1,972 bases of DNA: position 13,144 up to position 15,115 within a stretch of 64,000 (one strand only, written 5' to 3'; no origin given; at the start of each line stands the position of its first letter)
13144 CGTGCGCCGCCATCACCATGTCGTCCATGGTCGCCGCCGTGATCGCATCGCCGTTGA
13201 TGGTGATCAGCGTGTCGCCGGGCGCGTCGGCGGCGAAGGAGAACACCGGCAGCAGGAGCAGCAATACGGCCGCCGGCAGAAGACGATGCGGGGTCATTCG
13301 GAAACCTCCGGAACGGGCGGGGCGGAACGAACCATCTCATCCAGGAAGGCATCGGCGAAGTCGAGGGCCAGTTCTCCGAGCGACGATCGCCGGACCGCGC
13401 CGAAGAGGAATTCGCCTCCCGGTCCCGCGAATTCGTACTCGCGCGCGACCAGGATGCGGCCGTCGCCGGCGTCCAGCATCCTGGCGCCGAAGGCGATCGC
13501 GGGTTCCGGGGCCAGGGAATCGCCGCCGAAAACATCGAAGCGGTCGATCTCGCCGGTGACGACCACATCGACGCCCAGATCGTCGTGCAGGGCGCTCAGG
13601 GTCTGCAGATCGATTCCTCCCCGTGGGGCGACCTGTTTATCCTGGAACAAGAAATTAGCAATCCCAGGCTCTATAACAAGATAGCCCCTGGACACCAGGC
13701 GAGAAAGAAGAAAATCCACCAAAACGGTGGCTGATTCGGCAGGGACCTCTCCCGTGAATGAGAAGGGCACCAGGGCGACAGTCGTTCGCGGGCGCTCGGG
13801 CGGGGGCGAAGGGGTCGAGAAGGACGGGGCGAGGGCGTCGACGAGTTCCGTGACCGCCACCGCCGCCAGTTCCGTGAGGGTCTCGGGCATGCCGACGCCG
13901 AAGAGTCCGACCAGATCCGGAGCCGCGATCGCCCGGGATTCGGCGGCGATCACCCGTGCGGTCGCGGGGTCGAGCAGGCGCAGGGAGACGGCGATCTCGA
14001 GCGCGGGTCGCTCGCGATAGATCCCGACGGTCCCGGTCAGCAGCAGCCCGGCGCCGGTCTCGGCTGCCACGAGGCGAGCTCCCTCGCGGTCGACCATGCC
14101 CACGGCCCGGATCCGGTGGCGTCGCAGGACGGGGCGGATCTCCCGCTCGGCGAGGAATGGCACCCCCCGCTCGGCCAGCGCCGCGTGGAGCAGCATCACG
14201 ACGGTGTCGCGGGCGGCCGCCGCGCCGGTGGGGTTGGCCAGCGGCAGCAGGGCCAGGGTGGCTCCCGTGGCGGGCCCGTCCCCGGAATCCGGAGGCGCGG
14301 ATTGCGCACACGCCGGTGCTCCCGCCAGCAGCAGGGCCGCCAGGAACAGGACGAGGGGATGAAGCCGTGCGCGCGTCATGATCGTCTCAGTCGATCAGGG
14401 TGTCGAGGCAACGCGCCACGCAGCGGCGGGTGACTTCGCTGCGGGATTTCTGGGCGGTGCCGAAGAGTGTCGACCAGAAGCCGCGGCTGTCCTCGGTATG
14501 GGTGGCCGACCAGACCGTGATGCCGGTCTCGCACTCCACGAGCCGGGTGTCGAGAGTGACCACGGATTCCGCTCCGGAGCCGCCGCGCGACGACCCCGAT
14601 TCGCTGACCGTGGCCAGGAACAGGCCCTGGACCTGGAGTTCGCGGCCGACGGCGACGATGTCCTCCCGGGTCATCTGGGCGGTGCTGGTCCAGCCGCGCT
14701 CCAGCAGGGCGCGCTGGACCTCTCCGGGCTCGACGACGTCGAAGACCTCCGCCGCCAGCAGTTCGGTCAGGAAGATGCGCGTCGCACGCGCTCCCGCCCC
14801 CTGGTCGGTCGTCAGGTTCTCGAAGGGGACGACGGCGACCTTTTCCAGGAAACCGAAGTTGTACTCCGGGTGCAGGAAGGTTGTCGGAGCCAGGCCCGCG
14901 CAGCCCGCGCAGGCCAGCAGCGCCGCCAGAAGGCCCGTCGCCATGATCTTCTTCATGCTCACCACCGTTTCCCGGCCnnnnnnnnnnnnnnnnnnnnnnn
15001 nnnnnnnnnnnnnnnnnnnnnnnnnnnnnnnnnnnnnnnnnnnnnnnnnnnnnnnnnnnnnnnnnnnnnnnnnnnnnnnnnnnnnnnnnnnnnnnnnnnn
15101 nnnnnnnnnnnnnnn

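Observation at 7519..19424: Very high c-heme density gene cluster, with periplasmic chaperone, lipoproteins and an outer-membrane barrel, bracketed by both heme-biosynthesis operons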

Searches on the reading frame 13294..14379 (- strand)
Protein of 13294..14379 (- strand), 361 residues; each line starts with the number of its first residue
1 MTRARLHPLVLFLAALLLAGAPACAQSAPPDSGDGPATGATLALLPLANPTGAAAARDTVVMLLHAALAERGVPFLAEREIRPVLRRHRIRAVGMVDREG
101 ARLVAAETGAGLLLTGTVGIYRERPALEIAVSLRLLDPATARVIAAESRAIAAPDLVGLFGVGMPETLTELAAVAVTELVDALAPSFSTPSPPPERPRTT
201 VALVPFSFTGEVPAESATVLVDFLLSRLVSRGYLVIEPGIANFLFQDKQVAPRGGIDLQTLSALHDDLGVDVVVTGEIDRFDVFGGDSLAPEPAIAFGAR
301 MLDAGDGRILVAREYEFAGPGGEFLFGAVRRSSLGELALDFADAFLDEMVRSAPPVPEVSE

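Call 6: search_protein_families(library=pfam, proteins=[window:13294-14379:-], max_evalue=0.01)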
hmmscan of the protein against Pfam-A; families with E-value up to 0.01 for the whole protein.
window:13294-14379:- (361 aa): 0 families

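Call 7: search_protein_families(library=ncbifam, proteins=[window:13294-14379:-], max_evalue=0.01)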
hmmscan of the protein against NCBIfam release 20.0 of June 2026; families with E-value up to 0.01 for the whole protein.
window:13294-14379:- (361 aa): 1 family
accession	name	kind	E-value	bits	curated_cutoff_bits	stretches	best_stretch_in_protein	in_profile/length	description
TIGR04510.1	mod_pep_cyc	subfamily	0.0048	15.5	400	1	66-149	271-351/814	putative peptide modification system cyclase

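Call 87: search_protein_families(library=pfam, alignment_id=A6, max_evalue=0.01)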
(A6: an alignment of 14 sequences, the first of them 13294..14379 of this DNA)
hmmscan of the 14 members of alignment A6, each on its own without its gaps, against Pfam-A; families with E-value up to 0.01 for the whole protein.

A. member 1, window:13294-14379:- (361 aa): 0 families

B. families by the number of members that match (of 14 scanned): 7 families
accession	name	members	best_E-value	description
PF17680.6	FlgO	6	1.1e-06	FlgO protein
PF03783.19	CsgG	4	4.1e-09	Curli production assembly/transport component CsgG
PF05643.16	GNA1162-like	3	9.1e-07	Putative lipoprotein GNA1162-like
PF13860.13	FlgD_ig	2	1.5e-05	FlgD Ig-like domain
PF13585.12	CHU_C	1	2.9e-08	CHU_C Type IX secretion signal domain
PF13036.11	LpoB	1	8e-06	Peptidoglycan-synthase activator LpoB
PF19077.6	Big_13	1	0.0022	Bacterial Ig-like domain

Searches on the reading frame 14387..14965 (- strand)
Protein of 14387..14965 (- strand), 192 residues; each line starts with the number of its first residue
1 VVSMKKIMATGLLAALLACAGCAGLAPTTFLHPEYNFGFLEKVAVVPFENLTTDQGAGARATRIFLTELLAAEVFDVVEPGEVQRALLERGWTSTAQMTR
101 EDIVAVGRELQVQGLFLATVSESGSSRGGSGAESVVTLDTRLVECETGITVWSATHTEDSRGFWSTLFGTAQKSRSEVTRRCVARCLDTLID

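Call 6: search_protein_families(library=pfam, proteins=[window:14387-14965:-], max_evalue=0.01)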
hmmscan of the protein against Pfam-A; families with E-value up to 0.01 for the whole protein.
window:14387-14965:- (192 aa): 1 family
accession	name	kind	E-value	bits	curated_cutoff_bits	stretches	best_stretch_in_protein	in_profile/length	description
PF03783.19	CsgG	-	0.0027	17.5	20.8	1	51-158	30-150/210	Curli production assembly/transport component CsgG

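Call 7: search_protein_families(library=ncbifam, proteins=[window:14387-14965:-], max_evalue=0.01)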
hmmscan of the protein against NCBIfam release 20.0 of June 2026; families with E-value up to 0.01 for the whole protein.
window:14387-14965:- (192 aa): 0 families

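Call 86: search_protein_families(library=pfam, alignment_id=A5, max_evalue=0.01)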
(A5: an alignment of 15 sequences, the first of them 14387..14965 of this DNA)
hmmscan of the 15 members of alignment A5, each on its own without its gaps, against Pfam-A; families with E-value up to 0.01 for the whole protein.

A. member 1, window:14387-14965:- (192 aa): 1 family
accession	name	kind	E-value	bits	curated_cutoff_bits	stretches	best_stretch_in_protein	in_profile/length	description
PF03783.19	CsgG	-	0.0027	17.5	20.8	1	51-158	30-150/210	Curli production assembly/transport component CsgG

B. families by the number of members that match (of 15 scanned): 5 families
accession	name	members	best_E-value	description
PF13036.11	LpoB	12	1.7e-08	Peptidoglycan-synthase activator LpoB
PF03783.19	CsgG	8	1.4e-07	Curli production assembly/transport component CsgG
PF05643.16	GNA1162-like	5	0.00011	Putative lipoprotein GNA1162-like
PF04052.18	TolB_N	2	0.0012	TolB amino-terminal domain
PF19867.5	DUF6340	1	0.0063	Family of unknown function (DUF6340)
